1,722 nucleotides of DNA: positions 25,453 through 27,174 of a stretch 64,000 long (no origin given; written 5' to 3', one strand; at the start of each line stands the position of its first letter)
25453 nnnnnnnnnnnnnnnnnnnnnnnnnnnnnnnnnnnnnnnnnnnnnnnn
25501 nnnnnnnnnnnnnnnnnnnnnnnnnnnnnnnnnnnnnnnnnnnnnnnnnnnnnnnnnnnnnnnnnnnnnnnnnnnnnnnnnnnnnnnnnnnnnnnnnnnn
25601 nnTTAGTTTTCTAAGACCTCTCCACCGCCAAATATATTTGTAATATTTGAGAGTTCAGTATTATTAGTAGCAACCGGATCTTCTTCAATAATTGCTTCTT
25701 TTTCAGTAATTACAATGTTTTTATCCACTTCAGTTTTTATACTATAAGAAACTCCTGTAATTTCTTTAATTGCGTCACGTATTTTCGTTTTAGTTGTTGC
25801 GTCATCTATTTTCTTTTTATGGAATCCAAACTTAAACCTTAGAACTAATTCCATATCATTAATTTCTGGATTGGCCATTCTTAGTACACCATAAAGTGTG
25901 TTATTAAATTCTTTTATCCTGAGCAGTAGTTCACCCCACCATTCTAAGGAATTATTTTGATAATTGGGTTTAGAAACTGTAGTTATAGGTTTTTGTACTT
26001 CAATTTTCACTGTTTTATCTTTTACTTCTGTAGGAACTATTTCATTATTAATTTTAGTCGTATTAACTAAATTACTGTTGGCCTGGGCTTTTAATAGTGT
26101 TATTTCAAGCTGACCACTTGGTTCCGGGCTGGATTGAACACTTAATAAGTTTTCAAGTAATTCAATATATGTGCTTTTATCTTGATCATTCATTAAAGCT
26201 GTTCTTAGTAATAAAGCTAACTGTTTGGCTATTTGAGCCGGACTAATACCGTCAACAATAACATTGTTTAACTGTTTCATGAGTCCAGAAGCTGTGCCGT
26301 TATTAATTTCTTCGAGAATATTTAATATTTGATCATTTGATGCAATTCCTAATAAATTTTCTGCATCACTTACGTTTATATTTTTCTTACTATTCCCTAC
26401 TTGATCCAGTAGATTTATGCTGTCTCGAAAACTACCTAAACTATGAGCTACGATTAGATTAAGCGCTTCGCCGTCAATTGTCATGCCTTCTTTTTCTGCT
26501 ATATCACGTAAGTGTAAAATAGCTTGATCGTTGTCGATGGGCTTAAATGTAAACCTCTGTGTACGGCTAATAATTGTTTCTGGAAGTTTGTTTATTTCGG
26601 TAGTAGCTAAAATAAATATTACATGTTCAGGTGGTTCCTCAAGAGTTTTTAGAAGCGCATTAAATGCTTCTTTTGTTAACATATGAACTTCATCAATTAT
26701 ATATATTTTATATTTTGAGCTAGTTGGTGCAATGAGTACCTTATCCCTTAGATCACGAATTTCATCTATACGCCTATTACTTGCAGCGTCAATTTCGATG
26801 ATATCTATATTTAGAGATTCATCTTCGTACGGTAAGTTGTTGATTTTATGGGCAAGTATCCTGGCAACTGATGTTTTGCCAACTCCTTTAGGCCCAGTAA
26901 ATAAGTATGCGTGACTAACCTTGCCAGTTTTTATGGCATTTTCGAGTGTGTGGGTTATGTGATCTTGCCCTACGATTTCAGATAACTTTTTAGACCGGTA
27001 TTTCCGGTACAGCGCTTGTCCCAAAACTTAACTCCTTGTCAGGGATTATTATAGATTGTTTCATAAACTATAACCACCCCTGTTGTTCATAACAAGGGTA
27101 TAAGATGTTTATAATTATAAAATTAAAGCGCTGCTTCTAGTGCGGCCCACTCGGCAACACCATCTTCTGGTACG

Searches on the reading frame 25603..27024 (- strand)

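Call 45: search_protein_families(library=pfam, proteins=[window:25603-27024:-], max_evalue=0.001)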
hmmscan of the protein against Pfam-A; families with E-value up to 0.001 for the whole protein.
window:25603-27024:- (473 aa): 14 families
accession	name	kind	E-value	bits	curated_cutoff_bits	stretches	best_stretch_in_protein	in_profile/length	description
PF13177.12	DNA_pol3_delta2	-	1.6e-36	126.2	27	1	20-163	2-160/161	DNA polymerase III, delta subunit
PF00004.35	AAA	-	3.2e-16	60.4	21.2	1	41-160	2-128/131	ATPase family associated with various cellular activities (AAA)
PF07728.20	AAA_5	-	5.7e-10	39.8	22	1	41-132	3-94/139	AAA domain (dynein-related subfamily)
PF05496.18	RuvB_N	-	2.1e-07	31.3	27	1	10-130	2-110/159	Holliday junction DNA helicase RuvB P-loop domain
PF22608.2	DNAX_ATPase_lid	-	2.2e-07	31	27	1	171-208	5-42/49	DNA polymerase III clamp loader subunit, ATPase lid domain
PF12775.13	AAA_7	-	3.5e-07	30.4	25.8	1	36-123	32-119/181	P-loop containing dynein motor region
PF13401.12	AAA_22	-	6.2e-07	30.2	27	1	41-141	9-122/130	AAA domain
PF13173.12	AAA_14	-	2.1e-06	28.2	27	1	38-143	3-100/129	AAA domain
PF12169.13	DNA_pol3_gamma3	-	8e-06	26.1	24.4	1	218-277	3-62/143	DNA polymerase III subunits gamma and tau domain III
PF13479.12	AAA_24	-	1.9e-05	25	27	1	41-123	6-83/195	AAA domain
PF06068.19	TIP49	-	4.8e-05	23.1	23.8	0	109-141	279-310/347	TIP49 P-loop domain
PF08542.16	Rep_fac_C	-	9.2e-05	23.2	23.6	1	230-290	3-65/88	Replication factor C C-terminal domain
PF25361.1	AAA_lid_RFC1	-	0.00045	20.1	34.9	1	172-221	8-57/59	RFC1-like, AAA+ ATPase lid domain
PF01078.27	Mg_chelatase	-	0.00077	19.3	20.3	0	14-76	2-60/207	Magnesium chelatase, subunit ChlI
